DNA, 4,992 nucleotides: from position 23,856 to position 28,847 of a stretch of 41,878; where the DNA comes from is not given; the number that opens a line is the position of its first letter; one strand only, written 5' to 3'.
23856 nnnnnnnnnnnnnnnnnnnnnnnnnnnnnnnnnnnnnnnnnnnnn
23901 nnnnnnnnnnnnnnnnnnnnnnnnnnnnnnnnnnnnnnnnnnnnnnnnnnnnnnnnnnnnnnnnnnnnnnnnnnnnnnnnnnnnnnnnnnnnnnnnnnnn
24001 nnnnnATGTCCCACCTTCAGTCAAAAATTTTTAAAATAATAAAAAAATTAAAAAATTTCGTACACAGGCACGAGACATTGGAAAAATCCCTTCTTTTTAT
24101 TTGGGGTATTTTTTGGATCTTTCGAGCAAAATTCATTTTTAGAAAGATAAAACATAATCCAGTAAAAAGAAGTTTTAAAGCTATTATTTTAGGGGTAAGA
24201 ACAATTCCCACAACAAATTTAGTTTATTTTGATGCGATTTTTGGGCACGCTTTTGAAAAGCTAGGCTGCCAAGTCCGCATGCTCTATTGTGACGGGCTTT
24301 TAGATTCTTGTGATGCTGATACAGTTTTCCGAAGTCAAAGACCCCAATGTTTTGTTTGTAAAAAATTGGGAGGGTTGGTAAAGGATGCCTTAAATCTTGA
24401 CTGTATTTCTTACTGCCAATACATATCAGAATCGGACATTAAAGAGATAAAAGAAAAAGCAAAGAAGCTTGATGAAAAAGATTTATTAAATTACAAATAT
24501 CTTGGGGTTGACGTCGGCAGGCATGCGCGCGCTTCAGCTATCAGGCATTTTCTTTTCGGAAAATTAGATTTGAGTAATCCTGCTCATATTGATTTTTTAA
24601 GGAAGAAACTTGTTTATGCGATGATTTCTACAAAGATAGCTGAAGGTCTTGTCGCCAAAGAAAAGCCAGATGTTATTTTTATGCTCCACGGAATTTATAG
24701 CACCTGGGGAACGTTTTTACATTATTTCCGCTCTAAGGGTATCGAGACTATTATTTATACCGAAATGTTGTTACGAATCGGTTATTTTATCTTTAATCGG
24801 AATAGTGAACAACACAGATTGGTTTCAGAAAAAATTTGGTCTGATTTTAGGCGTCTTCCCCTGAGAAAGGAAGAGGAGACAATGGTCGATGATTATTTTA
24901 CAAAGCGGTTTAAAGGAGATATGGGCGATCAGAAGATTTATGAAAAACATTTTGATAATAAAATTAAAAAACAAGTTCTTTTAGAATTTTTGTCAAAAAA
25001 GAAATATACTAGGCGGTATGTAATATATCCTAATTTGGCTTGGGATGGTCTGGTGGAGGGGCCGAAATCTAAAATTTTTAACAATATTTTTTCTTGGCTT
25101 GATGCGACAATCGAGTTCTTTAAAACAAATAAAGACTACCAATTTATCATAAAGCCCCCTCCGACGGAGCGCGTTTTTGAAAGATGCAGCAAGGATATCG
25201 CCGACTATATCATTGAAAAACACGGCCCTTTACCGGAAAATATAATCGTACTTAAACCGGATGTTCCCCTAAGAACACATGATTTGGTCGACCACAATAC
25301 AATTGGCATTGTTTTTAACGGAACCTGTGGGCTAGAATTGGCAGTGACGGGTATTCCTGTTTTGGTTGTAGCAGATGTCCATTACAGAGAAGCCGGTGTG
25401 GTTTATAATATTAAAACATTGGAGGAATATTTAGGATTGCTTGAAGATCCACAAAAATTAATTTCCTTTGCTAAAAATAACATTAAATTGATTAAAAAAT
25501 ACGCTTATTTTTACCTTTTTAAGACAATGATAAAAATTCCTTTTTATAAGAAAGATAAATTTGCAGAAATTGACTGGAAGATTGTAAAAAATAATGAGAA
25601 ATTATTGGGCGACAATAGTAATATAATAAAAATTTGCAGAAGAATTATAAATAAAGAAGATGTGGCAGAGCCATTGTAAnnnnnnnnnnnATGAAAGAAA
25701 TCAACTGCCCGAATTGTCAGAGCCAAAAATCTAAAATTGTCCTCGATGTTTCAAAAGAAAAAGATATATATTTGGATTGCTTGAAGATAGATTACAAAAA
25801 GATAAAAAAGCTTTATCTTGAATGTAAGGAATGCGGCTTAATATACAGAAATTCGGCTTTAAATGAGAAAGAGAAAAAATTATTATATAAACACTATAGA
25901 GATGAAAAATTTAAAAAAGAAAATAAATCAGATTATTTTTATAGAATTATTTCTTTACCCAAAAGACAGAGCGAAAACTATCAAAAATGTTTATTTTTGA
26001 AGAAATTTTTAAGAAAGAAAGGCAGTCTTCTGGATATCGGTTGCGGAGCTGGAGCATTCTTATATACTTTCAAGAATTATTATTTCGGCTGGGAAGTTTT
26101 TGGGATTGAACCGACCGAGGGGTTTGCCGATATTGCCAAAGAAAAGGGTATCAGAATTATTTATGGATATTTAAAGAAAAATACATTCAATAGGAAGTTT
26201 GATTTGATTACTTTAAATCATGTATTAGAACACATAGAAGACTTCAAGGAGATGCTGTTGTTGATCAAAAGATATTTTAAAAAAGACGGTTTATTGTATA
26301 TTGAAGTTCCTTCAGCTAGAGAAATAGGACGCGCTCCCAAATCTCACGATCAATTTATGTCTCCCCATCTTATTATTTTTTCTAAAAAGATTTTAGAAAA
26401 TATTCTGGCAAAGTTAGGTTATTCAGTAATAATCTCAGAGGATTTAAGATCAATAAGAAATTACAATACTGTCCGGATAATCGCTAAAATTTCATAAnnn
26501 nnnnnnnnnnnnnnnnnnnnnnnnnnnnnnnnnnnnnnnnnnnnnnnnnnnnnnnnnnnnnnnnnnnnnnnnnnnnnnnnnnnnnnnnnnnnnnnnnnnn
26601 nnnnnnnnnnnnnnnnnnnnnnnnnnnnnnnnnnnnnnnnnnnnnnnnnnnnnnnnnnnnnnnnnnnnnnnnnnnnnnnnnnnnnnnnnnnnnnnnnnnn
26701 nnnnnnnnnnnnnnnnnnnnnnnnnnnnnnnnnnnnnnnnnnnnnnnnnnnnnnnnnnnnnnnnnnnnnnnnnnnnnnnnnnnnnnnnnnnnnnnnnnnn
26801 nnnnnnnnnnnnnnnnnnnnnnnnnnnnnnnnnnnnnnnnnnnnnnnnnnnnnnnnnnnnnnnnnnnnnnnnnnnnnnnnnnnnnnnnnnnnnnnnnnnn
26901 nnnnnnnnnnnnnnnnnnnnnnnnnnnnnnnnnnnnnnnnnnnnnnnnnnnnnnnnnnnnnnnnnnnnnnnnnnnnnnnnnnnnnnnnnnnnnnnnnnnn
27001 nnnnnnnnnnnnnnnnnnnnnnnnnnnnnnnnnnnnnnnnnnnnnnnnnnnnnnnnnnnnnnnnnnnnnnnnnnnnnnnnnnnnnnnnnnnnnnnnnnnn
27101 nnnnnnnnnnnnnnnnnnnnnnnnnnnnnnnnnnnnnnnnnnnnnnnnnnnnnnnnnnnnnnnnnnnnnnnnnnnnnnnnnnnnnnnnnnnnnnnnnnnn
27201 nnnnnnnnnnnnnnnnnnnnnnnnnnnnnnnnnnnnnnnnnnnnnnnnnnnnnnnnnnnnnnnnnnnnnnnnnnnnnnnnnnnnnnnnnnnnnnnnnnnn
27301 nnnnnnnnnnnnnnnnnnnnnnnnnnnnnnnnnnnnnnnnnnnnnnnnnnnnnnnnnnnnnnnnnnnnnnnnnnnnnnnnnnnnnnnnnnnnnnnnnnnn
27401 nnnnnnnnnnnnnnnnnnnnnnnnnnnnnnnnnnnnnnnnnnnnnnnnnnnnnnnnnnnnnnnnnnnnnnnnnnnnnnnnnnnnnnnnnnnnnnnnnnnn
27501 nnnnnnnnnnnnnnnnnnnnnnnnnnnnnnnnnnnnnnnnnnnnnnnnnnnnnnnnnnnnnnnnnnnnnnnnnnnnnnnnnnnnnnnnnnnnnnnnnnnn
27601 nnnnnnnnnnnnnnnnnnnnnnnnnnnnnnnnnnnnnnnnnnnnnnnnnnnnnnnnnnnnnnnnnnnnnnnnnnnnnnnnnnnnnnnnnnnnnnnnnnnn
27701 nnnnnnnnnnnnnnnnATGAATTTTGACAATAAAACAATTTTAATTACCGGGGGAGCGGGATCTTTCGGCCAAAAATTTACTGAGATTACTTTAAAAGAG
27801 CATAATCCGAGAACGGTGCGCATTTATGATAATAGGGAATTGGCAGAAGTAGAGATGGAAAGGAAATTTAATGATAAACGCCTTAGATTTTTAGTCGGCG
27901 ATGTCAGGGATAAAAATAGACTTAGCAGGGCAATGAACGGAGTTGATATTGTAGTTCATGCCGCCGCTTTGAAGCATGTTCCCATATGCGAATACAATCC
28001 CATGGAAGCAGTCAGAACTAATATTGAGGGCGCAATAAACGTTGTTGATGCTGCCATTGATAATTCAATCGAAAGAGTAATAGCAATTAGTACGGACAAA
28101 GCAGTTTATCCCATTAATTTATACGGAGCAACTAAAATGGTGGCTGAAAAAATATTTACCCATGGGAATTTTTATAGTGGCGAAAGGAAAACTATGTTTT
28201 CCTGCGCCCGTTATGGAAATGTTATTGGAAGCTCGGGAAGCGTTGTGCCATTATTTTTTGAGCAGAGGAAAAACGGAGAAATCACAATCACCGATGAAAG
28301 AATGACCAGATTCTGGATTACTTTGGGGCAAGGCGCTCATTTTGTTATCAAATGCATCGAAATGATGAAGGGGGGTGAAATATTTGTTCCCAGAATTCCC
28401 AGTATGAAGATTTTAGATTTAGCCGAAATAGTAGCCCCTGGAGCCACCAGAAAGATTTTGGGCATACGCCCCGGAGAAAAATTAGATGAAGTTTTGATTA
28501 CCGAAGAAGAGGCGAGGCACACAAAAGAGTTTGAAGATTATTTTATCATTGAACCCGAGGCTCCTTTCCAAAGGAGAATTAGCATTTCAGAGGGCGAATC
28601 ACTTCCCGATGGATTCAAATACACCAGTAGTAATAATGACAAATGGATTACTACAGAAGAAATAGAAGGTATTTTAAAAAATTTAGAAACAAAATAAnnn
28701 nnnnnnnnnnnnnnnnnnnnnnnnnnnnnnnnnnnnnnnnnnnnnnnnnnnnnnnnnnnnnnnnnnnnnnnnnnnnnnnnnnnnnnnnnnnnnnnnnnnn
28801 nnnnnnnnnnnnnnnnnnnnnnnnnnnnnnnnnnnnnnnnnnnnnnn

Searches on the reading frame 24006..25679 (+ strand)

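Call 10: search_protein_families(library=pfam, proteins=[window:24006-25679:+], max_evalue=0.001)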
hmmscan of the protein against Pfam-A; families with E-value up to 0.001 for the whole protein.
window:24006-25679:+ (557 aa): 0 families

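Call 49: search_protein_families(library=pfam, proteins=[window:24006-25679:+], max_evalue=0.01)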
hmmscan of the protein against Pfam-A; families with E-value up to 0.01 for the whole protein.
window:24006-25679:+ (557 aa): 2 families
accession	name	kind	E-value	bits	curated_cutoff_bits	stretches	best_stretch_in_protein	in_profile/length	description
PF17332.7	DUF5592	-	0.0013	19.5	26.7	1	25-65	39-79/89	Family of unknown function (DUF5592)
PF03801.18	Ndc80_HEC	-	0.0084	16.3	25.1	0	309-370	32-85/147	HEC/Ndc80p family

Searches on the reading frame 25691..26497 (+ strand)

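Call 10: search_protein_families(library=pfam, proteins=[window:25691-26497:+], max_evalue=0.001)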
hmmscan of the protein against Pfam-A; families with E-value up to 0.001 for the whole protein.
window:25691-26497:+ (268 aa): 5 families
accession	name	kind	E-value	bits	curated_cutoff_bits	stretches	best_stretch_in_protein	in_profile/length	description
PF13489.12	Methyltransf_23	-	8.6e-21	74.8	27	1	98-247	11-162/164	Methyltransferase domain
PF08241.18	Methyltransf_11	-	1.1e-12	48.8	21.2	1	114-204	1-95/95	Methyltransferase domain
PF08242.18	Methyltransf_12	-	5.1e-11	43.6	30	1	114-202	1-98/98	Methyltransferase domain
PF13847.12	Methyltransf_31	-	2e-10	40.9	27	1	108-211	2-117/145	Methyltransferase domain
PF13649.12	Methyltransf_25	-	1.9e-09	38.5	27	1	114-200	2-97/97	Methyltransferase domain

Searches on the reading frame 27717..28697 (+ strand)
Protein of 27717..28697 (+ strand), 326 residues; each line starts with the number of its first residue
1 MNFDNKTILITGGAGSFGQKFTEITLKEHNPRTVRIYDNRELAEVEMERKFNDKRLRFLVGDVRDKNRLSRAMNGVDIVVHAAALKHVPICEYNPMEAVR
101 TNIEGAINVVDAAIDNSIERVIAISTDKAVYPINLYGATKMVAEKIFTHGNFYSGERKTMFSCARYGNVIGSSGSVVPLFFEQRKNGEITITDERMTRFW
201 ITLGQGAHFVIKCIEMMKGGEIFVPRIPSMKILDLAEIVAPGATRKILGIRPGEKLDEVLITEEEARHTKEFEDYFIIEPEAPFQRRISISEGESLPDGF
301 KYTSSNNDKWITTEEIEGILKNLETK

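Call 11: search_protein_families(library=pfam, proteins=[window:27717-28697:+], max_evalue=0.001)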
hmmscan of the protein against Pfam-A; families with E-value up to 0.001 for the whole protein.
window:27717-28697:+ (326 aa): 10 families
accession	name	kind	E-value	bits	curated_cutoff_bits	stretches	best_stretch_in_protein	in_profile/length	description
PF02719.21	Polysacc_synt_2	-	1.6e-97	326.7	20.2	1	8-279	1-292/293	Polysaccharide biosynthesis protein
PF01073.25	3Beta_HSD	-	2.1e-20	73.3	22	1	9-132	1-122/280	3-beta hydroxysteroid dehydrogenase/isomerase family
PF01370.27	Epimerase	-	6.3e-20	72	20.9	1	8-216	1-227/240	NAD dependent epimerase/dehydratase family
PF16363.11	GDP_Man_Dehyd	-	7.3e-14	52.4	27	1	9-128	1-131/332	GDP-mannose 4,6 dehydratase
PF13460.12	NAD_binding_10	-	1.7e-09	38.3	27.2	1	12-129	1-101/184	NAD(P)H-binding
PF04321.23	RmlD_sub_bind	-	1.6e-08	34.4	27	1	7-141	2-130/287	RmlD substrate binding domain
PF05368.20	NmrA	-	1.3e-07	32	27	1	5-122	2-103/298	NmrA-like family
PF00106.31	adh_short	-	4.4e-07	30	26.6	1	6-143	1-156/195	short chain dehydrogenase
PF07993.18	NAD_binding_4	-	1e-05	25.3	20.1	1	42-130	46-140/258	Male sterility protein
PF03435.24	Sacchrp_dh_NADP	-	0.00016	22.5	25.1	1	9-116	2-102/129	Saccharopine dehydrogenase NADP binding domain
